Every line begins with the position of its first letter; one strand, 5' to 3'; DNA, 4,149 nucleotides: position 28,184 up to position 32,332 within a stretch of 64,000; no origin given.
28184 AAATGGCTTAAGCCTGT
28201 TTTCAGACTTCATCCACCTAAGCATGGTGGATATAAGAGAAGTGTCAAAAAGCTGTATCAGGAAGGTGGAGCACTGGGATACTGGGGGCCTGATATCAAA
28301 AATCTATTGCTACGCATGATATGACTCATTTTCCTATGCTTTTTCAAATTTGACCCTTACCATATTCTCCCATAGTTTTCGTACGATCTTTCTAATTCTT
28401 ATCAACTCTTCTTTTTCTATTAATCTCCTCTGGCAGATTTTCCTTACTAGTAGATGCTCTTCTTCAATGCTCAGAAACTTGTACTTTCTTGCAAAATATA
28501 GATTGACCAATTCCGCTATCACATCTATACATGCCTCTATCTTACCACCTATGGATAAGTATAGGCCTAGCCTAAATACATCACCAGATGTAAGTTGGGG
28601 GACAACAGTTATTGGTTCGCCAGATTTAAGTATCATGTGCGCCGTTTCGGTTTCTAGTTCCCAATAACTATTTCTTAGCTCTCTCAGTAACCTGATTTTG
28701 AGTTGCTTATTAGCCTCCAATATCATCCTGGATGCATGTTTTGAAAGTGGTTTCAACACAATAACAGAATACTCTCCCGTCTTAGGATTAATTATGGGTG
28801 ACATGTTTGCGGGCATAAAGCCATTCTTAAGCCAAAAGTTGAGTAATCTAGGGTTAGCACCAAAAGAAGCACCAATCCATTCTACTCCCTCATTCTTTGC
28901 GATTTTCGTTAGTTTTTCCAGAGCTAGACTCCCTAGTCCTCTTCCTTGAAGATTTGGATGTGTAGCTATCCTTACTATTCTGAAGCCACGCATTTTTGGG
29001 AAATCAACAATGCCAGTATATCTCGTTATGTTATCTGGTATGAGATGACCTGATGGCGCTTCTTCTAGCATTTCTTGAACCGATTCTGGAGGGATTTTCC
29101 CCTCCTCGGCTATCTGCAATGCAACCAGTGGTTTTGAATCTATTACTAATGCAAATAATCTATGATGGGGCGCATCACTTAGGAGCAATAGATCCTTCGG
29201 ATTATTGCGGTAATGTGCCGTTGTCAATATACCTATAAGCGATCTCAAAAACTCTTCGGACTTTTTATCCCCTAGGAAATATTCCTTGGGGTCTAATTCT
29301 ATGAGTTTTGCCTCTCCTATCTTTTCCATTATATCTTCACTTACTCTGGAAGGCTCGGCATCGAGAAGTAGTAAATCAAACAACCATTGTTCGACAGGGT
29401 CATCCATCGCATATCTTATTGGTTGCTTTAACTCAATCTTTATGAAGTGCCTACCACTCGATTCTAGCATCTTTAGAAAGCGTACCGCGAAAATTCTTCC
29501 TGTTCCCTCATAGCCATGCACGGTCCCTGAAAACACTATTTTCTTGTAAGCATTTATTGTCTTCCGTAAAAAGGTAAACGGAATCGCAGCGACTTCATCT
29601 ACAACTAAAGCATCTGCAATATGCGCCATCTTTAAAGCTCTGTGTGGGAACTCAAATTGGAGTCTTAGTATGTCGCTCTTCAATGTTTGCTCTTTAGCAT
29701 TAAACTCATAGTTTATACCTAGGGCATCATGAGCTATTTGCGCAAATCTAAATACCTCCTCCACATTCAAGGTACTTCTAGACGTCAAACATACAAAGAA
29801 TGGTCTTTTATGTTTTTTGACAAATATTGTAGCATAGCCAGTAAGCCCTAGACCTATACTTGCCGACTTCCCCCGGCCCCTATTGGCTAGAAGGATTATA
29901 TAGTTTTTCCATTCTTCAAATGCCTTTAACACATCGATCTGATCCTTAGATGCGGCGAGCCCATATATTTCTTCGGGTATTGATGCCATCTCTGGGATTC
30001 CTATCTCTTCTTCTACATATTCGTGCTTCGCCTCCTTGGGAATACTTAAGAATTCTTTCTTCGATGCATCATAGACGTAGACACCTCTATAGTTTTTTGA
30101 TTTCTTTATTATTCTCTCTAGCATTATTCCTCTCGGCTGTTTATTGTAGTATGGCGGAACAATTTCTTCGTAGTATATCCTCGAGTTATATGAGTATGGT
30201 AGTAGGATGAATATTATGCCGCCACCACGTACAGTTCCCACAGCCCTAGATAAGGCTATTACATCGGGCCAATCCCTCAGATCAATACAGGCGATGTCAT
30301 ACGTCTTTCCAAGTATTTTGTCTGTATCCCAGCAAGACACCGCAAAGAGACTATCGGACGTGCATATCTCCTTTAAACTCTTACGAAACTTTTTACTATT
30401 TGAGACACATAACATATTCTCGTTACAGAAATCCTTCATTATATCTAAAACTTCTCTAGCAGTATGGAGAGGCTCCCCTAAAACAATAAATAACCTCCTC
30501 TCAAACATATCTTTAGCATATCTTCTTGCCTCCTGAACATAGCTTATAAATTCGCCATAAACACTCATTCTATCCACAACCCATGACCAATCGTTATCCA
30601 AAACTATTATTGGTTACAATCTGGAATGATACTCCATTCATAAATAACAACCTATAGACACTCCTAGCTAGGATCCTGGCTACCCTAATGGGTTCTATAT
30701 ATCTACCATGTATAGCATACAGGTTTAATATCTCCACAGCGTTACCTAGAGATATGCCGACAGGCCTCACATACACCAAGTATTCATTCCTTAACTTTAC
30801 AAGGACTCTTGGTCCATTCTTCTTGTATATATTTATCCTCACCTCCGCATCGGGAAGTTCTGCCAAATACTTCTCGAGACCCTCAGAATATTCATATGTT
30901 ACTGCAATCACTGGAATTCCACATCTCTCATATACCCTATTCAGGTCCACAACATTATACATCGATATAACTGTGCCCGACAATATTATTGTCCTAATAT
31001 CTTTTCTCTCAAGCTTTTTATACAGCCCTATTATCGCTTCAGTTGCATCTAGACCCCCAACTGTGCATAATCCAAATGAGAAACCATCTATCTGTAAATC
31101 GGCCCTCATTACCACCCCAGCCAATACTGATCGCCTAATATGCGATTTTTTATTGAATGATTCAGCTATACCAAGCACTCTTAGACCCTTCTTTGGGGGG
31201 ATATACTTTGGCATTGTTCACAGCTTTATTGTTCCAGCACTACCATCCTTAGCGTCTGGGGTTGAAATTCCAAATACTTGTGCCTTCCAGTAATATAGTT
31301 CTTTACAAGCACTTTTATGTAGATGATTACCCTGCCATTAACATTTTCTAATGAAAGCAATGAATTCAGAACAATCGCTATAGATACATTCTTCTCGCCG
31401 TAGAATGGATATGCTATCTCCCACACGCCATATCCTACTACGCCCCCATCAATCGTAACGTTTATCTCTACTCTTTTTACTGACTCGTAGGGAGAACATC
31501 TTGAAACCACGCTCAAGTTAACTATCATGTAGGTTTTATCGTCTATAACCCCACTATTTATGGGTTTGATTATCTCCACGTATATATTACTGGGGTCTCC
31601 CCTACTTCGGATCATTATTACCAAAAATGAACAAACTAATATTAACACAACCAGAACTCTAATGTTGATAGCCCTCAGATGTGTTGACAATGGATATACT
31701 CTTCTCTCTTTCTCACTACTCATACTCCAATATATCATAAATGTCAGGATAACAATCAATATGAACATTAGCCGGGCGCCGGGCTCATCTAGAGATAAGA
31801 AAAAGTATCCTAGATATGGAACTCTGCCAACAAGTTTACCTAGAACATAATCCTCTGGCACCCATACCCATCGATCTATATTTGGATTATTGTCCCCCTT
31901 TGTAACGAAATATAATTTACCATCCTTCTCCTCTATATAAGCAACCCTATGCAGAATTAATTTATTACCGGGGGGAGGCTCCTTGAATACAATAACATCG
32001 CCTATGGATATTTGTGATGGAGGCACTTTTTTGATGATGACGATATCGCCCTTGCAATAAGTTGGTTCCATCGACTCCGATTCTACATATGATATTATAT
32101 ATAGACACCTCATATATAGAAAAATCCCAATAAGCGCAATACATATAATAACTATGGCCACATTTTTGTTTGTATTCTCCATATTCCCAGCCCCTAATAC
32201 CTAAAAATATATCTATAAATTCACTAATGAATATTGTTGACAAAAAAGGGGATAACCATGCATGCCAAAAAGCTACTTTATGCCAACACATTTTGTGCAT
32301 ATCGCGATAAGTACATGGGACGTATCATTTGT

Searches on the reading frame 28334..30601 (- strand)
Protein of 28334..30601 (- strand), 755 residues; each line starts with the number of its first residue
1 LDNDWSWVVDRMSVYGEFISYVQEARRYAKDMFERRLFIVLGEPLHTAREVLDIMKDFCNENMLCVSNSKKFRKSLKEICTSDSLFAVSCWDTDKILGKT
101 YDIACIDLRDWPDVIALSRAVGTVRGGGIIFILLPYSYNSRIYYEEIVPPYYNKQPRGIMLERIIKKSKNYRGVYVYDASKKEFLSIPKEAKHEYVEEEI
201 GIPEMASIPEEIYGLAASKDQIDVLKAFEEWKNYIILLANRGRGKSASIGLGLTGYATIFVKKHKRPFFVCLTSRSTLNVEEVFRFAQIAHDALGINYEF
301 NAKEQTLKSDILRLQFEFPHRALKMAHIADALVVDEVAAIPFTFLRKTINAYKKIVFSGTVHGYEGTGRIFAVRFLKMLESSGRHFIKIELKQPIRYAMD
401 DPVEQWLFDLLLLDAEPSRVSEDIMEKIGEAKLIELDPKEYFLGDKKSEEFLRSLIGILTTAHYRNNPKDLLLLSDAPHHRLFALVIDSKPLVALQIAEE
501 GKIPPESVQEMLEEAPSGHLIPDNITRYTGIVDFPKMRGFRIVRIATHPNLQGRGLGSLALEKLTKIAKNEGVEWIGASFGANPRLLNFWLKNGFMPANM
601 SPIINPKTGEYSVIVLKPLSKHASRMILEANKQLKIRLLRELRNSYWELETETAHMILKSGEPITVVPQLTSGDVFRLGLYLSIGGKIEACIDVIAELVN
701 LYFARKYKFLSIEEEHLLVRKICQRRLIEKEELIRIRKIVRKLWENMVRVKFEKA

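Call 95: search_protein_families(library=pfam, proteins=[window:28334-30601:-], max_evalue=0.00001)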
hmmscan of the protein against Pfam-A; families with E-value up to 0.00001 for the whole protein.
window:28334-30601:- (755 aa): 4 families
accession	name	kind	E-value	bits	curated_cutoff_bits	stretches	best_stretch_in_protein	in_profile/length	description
PF05127.21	NAT10_TcmA_helicase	-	5.1e-47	160.4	22.7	1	236-414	1-176/176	RNA cytidine acetyltransferase NAT10/TcmA, helicase domain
PF13718.12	GNAT_acetyltr_2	-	1.1e-41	143.2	24.6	2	455-569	2-126/229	GNAT acetyltransferase 2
PF08351.18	TmcA_N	-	7.4e-17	62.2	22.7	1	23-178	4-178/178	tRNA(Met) cytidine acetyltransferase TmcA, N-terminal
PF00583.31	Acetyltransf_1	-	9.6e-07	29.5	20.7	1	540-595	60-116/116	Acetyltransferase (GNAT) family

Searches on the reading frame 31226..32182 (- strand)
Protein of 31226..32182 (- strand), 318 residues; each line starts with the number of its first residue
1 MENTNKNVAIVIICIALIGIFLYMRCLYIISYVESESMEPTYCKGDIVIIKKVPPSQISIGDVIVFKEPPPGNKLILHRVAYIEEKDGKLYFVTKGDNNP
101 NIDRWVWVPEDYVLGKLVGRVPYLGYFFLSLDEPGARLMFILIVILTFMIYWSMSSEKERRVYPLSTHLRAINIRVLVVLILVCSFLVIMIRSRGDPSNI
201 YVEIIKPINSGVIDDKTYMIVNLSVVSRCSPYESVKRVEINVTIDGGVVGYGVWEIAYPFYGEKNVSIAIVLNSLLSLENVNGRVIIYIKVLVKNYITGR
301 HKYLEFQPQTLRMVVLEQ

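Call 95: search_protein_families(library=pfam, proteins=[window:31226-32182:-], max_evalue=0.00001)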
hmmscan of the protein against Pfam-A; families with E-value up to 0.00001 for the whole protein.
window:31226-32182:- (318 aa): 1 family
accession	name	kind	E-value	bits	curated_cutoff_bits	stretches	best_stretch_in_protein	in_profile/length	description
PF10502.14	Peptidase_S26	-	7.7e-09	36.2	22.9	1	10-80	5-77/168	Signal peptidase, peptidase S26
